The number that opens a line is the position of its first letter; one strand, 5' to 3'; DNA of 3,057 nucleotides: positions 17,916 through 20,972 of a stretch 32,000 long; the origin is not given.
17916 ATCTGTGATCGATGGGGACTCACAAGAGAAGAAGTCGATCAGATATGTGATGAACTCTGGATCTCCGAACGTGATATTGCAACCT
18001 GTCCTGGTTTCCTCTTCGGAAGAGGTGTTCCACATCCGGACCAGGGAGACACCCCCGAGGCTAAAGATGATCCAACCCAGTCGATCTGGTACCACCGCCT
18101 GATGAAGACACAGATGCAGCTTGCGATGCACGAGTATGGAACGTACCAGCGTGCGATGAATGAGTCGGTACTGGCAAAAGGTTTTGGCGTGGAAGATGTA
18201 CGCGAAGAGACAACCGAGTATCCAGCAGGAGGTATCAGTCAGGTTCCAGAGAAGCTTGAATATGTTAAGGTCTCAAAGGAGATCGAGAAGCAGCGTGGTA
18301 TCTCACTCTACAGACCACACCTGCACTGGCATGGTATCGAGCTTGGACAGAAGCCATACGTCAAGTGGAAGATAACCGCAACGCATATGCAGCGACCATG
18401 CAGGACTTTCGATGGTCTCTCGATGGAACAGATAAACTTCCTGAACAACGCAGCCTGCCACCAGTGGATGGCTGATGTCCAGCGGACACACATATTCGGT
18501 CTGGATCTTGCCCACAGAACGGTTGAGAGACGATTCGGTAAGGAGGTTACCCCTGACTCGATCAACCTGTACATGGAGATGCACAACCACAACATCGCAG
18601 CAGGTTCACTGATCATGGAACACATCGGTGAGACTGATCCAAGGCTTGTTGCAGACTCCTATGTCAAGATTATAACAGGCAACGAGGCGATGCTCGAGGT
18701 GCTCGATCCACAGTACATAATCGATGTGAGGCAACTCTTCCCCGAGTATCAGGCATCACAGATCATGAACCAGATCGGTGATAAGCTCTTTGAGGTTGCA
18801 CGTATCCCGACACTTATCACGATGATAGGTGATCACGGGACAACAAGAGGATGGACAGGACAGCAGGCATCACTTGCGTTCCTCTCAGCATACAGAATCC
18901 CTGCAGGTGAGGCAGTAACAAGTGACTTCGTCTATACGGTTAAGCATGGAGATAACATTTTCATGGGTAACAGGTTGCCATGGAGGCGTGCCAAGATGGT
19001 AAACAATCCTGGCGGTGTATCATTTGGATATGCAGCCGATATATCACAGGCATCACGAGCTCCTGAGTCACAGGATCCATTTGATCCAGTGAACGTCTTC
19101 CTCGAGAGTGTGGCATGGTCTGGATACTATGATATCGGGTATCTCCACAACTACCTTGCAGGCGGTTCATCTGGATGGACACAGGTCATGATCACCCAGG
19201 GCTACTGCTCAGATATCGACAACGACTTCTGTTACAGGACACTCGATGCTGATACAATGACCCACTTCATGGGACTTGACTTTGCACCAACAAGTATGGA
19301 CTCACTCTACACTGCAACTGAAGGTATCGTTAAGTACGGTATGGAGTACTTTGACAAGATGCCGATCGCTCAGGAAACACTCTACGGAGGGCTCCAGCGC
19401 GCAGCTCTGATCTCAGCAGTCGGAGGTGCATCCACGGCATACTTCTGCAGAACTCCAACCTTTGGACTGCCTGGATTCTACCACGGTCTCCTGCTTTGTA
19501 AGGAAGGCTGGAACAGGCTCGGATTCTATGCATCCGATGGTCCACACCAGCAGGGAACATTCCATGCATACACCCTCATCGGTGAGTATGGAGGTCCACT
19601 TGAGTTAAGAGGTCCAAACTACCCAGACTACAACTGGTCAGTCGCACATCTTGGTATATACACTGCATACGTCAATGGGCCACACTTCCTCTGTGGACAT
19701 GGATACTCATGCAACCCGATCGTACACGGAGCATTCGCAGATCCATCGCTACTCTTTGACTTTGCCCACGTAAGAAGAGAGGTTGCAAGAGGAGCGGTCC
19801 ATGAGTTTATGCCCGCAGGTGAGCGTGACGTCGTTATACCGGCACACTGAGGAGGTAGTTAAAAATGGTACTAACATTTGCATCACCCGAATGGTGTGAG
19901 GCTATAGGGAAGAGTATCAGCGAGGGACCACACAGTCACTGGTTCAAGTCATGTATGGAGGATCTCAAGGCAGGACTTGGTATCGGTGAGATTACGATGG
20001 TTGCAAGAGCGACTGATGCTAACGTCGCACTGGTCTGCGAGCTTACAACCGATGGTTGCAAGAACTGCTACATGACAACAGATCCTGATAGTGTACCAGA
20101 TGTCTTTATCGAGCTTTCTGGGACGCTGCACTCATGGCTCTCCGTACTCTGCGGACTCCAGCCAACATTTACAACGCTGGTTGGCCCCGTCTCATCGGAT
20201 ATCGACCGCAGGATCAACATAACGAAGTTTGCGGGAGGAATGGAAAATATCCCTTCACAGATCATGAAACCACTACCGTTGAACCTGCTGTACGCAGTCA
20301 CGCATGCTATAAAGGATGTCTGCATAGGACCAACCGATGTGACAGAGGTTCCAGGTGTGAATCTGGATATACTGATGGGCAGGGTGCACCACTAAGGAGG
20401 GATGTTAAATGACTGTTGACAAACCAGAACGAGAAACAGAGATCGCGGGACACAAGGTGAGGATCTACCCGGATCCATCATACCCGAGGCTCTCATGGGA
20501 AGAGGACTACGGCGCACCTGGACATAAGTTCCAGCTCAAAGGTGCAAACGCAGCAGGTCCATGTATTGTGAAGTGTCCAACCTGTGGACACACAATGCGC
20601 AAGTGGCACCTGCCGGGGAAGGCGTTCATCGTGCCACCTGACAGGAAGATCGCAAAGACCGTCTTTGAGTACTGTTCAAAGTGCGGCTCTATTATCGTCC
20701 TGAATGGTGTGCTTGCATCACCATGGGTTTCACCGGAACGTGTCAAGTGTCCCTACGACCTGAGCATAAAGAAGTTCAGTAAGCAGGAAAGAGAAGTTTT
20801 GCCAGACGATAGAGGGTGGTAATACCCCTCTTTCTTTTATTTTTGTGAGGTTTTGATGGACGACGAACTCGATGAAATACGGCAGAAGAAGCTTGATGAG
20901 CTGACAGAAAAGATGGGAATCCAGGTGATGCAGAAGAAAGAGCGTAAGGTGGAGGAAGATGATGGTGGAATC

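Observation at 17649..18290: About 175 extra residues at the N-terminus of the alpha subunit, plus a 25-aa extension on gamma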

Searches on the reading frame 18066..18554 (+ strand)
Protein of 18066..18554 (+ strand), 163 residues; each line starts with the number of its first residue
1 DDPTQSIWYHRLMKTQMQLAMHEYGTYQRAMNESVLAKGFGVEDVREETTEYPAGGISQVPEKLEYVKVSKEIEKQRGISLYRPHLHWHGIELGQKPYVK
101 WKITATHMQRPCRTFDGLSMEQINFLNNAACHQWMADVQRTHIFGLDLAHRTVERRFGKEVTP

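Call 69: find_related_loci(query=A5, collection=genome_contigs, flank=4000)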
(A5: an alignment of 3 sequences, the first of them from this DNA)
Query A5 (163 aa) in genome_contigs; peptide patterns used: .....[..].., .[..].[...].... (x = any residue, [..] = any of these).
507 stretches matched a pattern, but none encodes a relative of the query by tblastn (E <= 1e-3).

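Call 70: find_related_loci(query=A5, collection=metagenome_contigs, flank=4000)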
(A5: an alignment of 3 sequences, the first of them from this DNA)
Query A5 (163 aa) in metagenome_contigs; peptide patterns used: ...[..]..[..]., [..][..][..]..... (x = any residue, [..] = any of these).
600 stretches matched a pattern, but none encodes a relative of the query by tblastn (E <= 1e-3).

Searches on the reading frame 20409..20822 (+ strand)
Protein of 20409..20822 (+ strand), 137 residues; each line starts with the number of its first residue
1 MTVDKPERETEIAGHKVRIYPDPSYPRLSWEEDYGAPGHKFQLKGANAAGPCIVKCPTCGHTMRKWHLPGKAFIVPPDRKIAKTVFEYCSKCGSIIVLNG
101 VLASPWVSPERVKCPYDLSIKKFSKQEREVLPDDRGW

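Call 3: search_protein_families(library=pfam, proteins=[window:20409-20822:+], max_evalue=0.01)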
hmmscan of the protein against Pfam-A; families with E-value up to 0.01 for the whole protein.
window:20409-20822:+ (137 aa): 0 families

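Call 71: search_protein_families(library=ncbifam, proteins=[window:20409-20822:+], max_evalue=0.01)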
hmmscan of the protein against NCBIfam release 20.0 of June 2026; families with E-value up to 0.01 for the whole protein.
window:20409-20822:+ (137 aa): 1 family
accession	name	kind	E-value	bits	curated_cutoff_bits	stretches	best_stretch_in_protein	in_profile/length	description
NF041913.1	HVO_2142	equivalog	0.0091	15.8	90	0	85-102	10-27/48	HVO_2142 family zinc finger protein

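Call 81: search_protein_families(library=pfam, proteins=[window:20409-20822:+], max_evalue=5)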
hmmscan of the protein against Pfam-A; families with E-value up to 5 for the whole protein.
window:20409-20822:+ (137 aa): 18 families
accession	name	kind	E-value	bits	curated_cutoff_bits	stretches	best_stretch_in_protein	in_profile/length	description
PF13248.11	Zn_ribbon_3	-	0.013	15.3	27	2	54-61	3-10/26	zinc-ribbon domain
PF10083.14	DUF2321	-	0.018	15.1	24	1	51-94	35-75/157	Uncharacterized protein conserved in bacteria (DUF2321)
PF19134.6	DUF5817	-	0.024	15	31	0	54-66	22-34/57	Domain of unknown function (DUF5817)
PF14803.11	Zn_ribbon_Nudix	-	0.029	14.7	25.6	0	88-94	2-8/34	Nudix N-terminal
PF01396.24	Zn_ribbon_Top1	-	0.035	14.3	32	1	54-66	2-14/39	Topoisomerase DNA binding C4 zinc finger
PF09297.16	Zn_ribbon_NUD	-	0.061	13.5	24.8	0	88-94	5-11/32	NADH pyrophosphatase zinc ribbon domain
PF13240.11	Zn_Ribbon_1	-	0.097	13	25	1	87-94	14-21/23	zinc-ribbon domain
PF01783.29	Ribosomal_L32p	-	0.13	12.9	21.3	1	51-65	24-38/56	Ribosomal L32p protein family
PF04606.18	Ogr_Delta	-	0.17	12.3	26.3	1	55-68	1-14/47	Ogr/Delta-like zinc finger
PF08271.17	Zn_Ribbon_TF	-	0.21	11.6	29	0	55-63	2-10/43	TFIIB zinc-binding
PF24623.2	Phage_zn_bind_8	-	0.23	11.7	24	0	48-60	11-18/57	Putative DNA-binding phage zinc finger domain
PF09723.15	Zn_ribbon_8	-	0.31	11.5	34.4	1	51-65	25-39/41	Zinc ribbon domain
PF13453.11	Zn_ribbon_TFIIB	-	0.33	10.8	22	1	55-92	1-25/41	Transcription factor zinc-finger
PF13408.12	Zn_ribbon_recom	-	0.63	10.9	25.3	1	53-64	5-16/58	Recombinase zinc beta ribbon domain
PF21344.3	Zn_ribbon_LysW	-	0.78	9.9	27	1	53-60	21-28/46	Alpha-aminoadipate carrier protein LysW-like, globular domain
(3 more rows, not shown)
